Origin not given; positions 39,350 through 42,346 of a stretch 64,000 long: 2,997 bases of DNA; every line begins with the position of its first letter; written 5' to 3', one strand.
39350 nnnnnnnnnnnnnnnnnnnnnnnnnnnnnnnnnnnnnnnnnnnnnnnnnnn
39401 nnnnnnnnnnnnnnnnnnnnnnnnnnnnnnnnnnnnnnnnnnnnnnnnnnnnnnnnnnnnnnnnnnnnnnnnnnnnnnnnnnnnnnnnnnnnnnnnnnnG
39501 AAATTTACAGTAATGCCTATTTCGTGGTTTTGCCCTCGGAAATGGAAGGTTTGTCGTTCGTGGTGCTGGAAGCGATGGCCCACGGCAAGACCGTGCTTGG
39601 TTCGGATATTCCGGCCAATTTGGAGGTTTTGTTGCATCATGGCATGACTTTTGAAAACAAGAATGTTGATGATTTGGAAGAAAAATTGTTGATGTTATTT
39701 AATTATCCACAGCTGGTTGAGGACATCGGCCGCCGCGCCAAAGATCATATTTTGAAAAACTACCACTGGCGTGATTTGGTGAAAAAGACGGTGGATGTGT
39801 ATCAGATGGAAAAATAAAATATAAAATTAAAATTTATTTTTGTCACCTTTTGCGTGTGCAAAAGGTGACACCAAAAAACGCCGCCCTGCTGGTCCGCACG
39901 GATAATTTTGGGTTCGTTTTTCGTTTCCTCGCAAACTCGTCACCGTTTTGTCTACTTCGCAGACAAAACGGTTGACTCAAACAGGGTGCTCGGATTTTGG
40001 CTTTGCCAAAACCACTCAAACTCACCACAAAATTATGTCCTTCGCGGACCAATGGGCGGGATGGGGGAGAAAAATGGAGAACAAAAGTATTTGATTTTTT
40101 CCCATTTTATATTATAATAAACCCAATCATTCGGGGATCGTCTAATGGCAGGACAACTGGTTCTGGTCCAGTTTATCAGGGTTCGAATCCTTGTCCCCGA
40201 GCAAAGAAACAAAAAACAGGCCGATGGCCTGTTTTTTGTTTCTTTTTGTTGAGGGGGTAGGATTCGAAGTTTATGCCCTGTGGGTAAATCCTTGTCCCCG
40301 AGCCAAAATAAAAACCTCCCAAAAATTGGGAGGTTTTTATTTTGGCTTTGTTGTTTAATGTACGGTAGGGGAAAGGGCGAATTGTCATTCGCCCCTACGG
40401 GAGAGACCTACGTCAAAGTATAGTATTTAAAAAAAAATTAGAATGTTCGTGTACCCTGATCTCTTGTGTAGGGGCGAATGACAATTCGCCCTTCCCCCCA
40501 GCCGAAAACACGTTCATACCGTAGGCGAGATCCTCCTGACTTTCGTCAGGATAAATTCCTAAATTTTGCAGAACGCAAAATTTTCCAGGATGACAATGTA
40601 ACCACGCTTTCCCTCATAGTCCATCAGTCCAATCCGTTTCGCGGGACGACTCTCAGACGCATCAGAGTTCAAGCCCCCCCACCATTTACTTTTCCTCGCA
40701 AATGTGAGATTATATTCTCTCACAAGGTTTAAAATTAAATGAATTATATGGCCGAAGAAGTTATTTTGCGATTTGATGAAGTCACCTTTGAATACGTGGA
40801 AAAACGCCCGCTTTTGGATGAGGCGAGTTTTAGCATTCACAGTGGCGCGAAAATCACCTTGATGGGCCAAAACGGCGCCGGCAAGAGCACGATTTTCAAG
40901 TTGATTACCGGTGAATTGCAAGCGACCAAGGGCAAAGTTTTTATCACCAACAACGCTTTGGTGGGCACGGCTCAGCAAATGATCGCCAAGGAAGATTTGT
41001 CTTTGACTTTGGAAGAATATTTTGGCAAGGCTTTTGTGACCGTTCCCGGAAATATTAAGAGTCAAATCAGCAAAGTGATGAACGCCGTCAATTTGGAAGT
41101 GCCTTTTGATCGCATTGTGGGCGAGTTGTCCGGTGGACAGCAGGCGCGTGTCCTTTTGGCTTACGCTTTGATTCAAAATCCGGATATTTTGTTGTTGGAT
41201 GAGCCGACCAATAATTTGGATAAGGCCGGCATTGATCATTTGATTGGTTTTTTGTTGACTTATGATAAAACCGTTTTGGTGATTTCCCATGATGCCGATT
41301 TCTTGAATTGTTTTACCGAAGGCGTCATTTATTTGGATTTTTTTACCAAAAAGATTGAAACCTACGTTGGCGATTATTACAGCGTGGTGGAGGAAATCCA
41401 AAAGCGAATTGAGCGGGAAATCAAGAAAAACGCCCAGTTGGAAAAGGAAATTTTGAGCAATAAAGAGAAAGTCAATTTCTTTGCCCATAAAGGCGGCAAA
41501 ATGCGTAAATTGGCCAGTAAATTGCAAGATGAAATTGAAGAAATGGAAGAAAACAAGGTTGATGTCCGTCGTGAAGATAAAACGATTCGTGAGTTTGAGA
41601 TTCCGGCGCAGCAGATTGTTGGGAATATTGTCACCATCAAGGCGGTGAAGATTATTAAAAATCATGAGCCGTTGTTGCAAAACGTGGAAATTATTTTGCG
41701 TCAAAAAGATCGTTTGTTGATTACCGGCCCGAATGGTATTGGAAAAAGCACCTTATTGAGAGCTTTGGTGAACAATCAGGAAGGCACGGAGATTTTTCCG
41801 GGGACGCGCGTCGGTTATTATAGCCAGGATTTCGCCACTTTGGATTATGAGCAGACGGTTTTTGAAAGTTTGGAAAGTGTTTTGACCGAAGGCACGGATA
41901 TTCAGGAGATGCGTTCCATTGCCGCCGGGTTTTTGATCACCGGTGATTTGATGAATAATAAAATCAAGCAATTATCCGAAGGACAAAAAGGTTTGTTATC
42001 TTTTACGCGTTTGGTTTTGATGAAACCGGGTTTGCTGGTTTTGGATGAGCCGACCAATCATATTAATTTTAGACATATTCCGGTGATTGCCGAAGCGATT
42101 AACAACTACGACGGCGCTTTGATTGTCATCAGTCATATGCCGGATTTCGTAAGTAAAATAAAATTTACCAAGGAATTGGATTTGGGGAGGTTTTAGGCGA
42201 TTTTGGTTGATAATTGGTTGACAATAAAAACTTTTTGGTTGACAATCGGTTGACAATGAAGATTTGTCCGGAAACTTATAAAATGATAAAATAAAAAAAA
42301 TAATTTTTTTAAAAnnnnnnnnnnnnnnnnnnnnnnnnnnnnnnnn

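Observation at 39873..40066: ~190-nt structured RNA candidate on the minus strand between the glycosyltransferase cassette and tRNA-Gln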

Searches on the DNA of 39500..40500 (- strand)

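Call 4: search_rna_families(source=window, start=39500, end=40500, threshold=evalue, max_evalue=10, show_alignments=4)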
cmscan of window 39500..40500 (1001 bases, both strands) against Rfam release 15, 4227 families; matches with E-value up to 10: 78.
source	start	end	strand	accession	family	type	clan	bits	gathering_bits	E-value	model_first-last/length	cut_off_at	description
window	40131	40201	+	RF00005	tRNA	Gene; tRNA;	CL00001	55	29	6.7e-11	1-71/71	no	tRNA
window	40369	40497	+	RF04108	mir-2513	Gene; miRNA;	-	40.4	89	3.4e-06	1-120/120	no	mir-2513 microRNA precursor family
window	40354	40500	+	RF04210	MIR8643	Gene; miRNA;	-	37.9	135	6.3e-06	1-138/150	3'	MIR8643 microRNA precursor family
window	40369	40497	-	RF04108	mir-2513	Gene; miRNA;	-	35.7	89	5.6e-05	1-120/120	no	mir-2513 microRNA precursor family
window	40373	40493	-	RF04251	MIR5070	Gene; miRNA;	CL00139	35.3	100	8.4e-05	1-116/116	no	MIR5070 microRNA precursor family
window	40228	40342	+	RF01859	Phe_leader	Cis-reg; leader;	-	34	55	0.0012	1-125/125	no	Phenylalanine leader peptide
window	40204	40345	-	RF01480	rli52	Cis-reg;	-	33.6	70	0.0048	1-95/95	no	Listeria sRNA rli52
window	40211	40367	-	RF01770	rimP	Cis-reg; leader;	-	30.9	47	0.0077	1-102/102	no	Gammaprotebacteria rimP leader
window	39784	39923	+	RF04315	manA-II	Cis-reg;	-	30.7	100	0.005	1-147/147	no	manA_II ncRNA motif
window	40373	40493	+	RF04205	MIR2606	Gene; miRNA;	-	30.4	139.7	0.028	1-165/165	no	MIR2606 microRNA precursor family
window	40306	40389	-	RF01859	Phe_leader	Cis-reg; leader;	-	29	55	0.015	1-125/125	no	Phenylalanine leader peptide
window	40189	40261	-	RF00244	mir-26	Gene; miRNA;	-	28.4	57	0.00024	1-81/81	no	mir-26 microRNA precursor family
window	40264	40334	+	RF02236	asX2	Gene; sRNA;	-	28.1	70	0.0037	1-87/87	no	Xanthomonas sRNA asX2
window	40178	40272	+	RF03940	MIR9563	Gene; miRNA;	-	28.1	90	0.0057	1-127/127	no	MIR9563 microRNA precursor family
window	40203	40341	+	RF02452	ncr1575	Gene; sRNA;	-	26.8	60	0.15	1-212/212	no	Bacillus sRNA ncr1575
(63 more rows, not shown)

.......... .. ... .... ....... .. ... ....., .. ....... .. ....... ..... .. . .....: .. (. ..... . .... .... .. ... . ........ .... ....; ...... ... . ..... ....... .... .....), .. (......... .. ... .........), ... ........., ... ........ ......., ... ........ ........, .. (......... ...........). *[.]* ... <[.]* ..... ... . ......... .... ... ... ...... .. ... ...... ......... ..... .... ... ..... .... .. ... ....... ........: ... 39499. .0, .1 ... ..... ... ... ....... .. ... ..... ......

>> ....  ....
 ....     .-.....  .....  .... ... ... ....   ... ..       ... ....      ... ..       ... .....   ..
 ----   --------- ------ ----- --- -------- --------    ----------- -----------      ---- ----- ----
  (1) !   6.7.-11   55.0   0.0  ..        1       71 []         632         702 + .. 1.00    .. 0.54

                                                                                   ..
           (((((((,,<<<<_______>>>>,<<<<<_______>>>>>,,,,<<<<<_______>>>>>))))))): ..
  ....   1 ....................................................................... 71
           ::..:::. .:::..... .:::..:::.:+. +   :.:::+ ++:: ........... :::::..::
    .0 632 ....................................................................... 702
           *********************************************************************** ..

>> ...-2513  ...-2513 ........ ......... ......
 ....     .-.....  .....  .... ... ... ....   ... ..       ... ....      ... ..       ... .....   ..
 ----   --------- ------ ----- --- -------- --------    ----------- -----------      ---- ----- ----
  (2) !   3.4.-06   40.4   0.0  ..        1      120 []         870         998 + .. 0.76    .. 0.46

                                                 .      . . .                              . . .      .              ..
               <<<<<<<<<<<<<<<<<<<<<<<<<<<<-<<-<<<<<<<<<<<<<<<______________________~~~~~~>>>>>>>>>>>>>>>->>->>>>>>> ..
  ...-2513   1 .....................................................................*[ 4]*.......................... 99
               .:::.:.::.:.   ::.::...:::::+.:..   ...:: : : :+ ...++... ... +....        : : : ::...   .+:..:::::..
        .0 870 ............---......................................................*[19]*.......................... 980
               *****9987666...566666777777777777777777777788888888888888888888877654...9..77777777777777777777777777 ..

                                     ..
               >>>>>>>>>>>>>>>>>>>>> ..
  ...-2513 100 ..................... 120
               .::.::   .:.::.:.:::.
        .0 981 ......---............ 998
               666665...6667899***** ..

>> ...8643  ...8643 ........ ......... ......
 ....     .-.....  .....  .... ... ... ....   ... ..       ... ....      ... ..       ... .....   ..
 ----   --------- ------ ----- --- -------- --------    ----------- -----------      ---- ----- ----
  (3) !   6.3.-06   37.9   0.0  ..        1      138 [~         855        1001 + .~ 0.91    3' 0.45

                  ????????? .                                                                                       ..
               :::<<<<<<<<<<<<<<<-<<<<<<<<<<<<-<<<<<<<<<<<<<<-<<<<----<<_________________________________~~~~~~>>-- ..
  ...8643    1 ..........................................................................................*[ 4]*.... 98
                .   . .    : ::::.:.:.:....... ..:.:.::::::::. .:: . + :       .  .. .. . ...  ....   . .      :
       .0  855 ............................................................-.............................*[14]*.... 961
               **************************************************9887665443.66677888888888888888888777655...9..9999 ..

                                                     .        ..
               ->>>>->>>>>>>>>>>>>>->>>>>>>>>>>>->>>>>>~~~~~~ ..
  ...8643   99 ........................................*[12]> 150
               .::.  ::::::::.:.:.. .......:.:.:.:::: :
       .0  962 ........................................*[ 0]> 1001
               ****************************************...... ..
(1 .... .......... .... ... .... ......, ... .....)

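Call 72: search_rna_families(source=window, start=39830, end=40075, threshold=evalue, max_evalue=1)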
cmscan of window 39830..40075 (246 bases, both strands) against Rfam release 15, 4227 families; matches with E-value up to 1: 2.
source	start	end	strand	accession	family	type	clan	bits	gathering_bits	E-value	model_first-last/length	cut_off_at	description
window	39830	39920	-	RF02544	mt-tmRNA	Gene;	CL00001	24.4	65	0.032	1-69/77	3'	Mitochondrion-encoded tmRNA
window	39834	39878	-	RF03471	mir-745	Gene; miRNA;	-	23.4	62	0.0075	1-77/77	no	mir-745 microRNA precursor family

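Call 73: search_dna_similar(query=window:39835-40066:-, collection=phages, mode=distant, max_evalue=0.01)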
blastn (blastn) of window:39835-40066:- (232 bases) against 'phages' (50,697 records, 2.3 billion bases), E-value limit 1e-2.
No match.

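Call 74: search_dna_similar(query=window:39835-40066:-, collection=plasmids, mode=distant, max_evalue=0.01)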
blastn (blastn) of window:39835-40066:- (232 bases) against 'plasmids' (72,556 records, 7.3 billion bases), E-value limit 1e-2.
No match.
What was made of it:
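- Tried and rejected: Phage and plasmid BLAST: no match (calls 73, 74).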

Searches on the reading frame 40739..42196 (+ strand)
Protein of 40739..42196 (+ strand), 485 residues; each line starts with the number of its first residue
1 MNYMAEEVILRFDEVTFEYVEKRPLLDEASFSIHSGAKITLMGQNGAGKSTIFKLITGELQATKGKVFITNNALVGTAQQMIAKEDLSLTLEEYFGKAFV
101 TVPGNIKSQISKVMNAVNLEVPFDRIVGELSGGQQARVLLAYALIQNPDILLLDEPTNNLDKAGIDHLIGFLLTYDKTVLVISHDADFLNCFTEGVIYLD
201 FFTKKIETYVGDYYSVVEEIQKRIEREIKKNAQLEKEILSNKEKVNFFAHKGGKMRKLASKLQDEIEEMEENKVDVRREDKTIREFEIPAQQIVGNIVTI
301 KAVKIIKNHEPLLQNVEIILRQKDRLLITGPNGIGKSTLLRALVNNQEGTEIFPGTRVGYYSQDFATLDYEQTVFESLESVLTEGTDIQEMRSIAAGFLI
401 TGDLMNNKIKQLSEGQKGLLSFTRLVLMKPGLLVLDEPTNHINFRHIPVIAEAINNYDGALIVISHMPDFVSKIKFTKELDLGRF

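Call 12: search_protein_families(library=pfam, proteins=[window:40739-42196:+])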
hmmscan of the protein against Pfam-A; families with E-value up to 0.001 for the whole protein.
window:40739-42196:+ (485 aa): 31 families (the best 25 are shown)
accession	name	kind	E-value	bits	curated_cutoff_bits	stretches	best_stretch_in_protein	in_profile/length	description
PF00005.33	ABC_tran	-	6e-47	160.1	25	2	26-158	1-137/137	ABC transporter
PF13304.12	AAA_21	-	2.7e-16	61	27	1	328-364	4-46/304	AAA domain, putative AbiEii toxin, Type IV TA system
PF13555.12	AAA_29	-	1.3e-09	38.1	27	1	317-343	16-42/61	P-loop containing region of AAA domain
PF02463.25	SMC_N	-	2.4e-09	37.4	40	0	40-190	28-203/220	RecF/RecN/SMC N terminal domain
PF03193.22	RsgA_GTPase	-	4.1e-08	33.7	30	0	272-347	61-130/174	RsgA GTPase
PF13401.12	AAA_22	-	1.2e-07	32.5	27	0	324-382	6-62/130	AAA domain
PF20720.3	nSTAND3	-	3.8e-07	30.4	27.2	0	314-346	8-40/155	Novel STAND NTPase 3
PF02492.25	cobW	-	2.6e-06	27.6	20.7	0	40-140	4-101/180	CobW/HypB/UreG, nucleotide-binding domain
PF01926.29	MMR_HSR1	-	3.7e-06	27.5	21.9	0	38-79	1-42/113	50S ribosome-binding GTPase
PF13191.12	AAA_16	-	5.9e-06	27.3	32.6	0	326-350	27-51/167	AAA ATPase domain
PF01637.24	ATPase_2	-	6e-06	26.7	33.2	0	315-362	10-55/225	ATPase domain predominantly from Archaea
PF24883.2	NPHP3_N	-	5.4e-05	23.9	24.8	0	324-381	23-75/164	Nephrocystin 3, N-terminal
PF13476.12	AAA_23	-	6.1e-05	24.2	27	0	316-343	13-39/201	AAA domain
PF00004.35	AAA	-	6.5e-05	23.8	21.2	0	326-347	1-22/131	ATPase family associated with various cellular activities (AAA)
PF00931.28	NB-ARC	-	8.1e-05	22.4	23.5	0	326-380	21-76/248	NB-ARC domain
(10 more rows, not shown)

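Call 14: find_related_loci(query=window:40739-42196:+, collection=genome_contigs, flank=6000)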
Query window:40739-42196:+ (485 aa) in genome_contigs; peptide patterns used: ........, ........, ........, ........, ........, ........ (x = any residue, [..] = any of these).
105 stretches matched a pattern; 17 encode a relative of the query (tblastn E <= 1e-3); 17 distinct loci.
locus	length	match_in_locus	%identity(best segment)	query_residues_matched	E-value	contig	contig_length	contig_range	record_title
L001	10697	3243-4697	81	2-485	0e+0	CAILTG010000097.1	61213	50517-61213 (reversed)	MAG: Candidatus Magasanikbacteria bacterium isolate MJ-time_bin-2094 genome assembly, contig: bin-2094:097/101, whole ge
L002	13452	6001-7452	80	3-485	0e+0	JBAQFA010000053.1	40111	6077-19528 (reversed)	MAG: Candidatus Magasanikiibacteriota bacterium isolate MFD12003_ilm_asm_bin64 k127_58427, whole genome shotgun sequence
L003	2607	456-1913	79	1-485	0e+0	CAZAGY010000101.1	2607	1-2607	MAG TPA_asm: uncultured Gammaproteobacteria bacterium isolate SRP178699_co1_485 genome assembly, contig: NODE_66423_leng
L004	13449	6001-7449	78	4-485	0e+0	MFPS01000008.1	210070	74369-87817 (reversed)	MAG: Candidatus Magasanikbacteria bacterium RIFCSPHIGHO2_01_FULL_33_34 rifcsphigho2_01_scaffold_52, whole genome shotgun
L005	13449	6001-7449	68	3-484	0e+0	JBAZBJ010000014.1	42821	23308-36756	MAG: Parcubacteria group bacterium isolate SO_2017_GW1_11 NODE_4263_length_42821_cov_1.600951_OW334_2017, whole genome s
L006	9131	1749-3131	71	3-485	0e+0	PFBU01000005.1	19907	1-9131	MAG: Candidatus Magasanikbacteria bacterium CG10_big_fil_rev_8_21_14_0_10_36_16 CG10_8_21_14_0.10_scaffold_8072_c, whole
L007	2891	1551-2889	74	3-472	0e+0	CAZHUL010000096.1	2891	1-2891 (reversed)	MAG TPA_asm: uncultured Gammaproteobacteria bacterium isolate SRP062349_co1_298 genome assembly, contig: NODE_18252_leng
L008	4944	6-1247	70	73-485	0e+0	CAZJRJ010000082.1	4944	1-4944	MAG TPA_asm: uncultured Gammaproteobacteria bacterium isolate binchicken_co181_594 genome assembly, contig: NODE_39171_l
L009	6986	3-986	78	38-484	3e-159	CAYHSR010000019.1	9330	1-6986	MAG TPA_asm: uncultured Gammaproteobacteria bacterium isolate ERP119705_co14_33 genome assembly, contig: NODE_10889_leng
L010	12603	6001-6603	23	25-472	3e-14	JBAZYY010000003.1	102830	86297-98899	MAG: Parcubacteria group bacterium isolate SO_2017_GW1_93 NODE_1341_length_102830_cov_4.815166_OW334_2017, whole genome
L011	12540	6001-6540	30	41-199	4e-14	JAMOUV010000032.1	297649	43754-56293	MAG: Flavobacteriales bacterium isolate PIR-30_metabat1_scaf2bin.036 PIR-30_scaffold_5_c1, whole genome shotgun sequence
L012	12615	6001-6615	27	25-474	3e-13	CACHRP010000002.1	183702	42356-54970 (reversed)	uncultured Pelagibacteraceae bacterium isolate AG-430-I18 genome assembly, contig: AG-430-I18_NODE_2, whole genome shotg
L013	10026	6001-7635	23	4-483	3e-12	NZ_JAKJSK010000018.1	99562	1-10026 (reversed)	Photobacterium satsumensis strain JAMM1754 JAMM1754_scaffold_12, whole genome shotgun sequence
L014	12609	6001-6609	27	20-199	3e-11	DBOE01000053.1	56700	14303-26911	MAG TPA_asm: Hydrogenovibrio sp. UBA654 UBA654_contig_2944, whole genome shotgun sequence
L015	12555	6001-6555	22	23-465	1e-8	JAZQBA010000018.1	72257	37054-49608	MAG: Acutalibacteraceae bacterium isolate T1900044642_TS20190108.MAGScoT_cleanbin_000010 SGB_1278_k141_1082721, whole ge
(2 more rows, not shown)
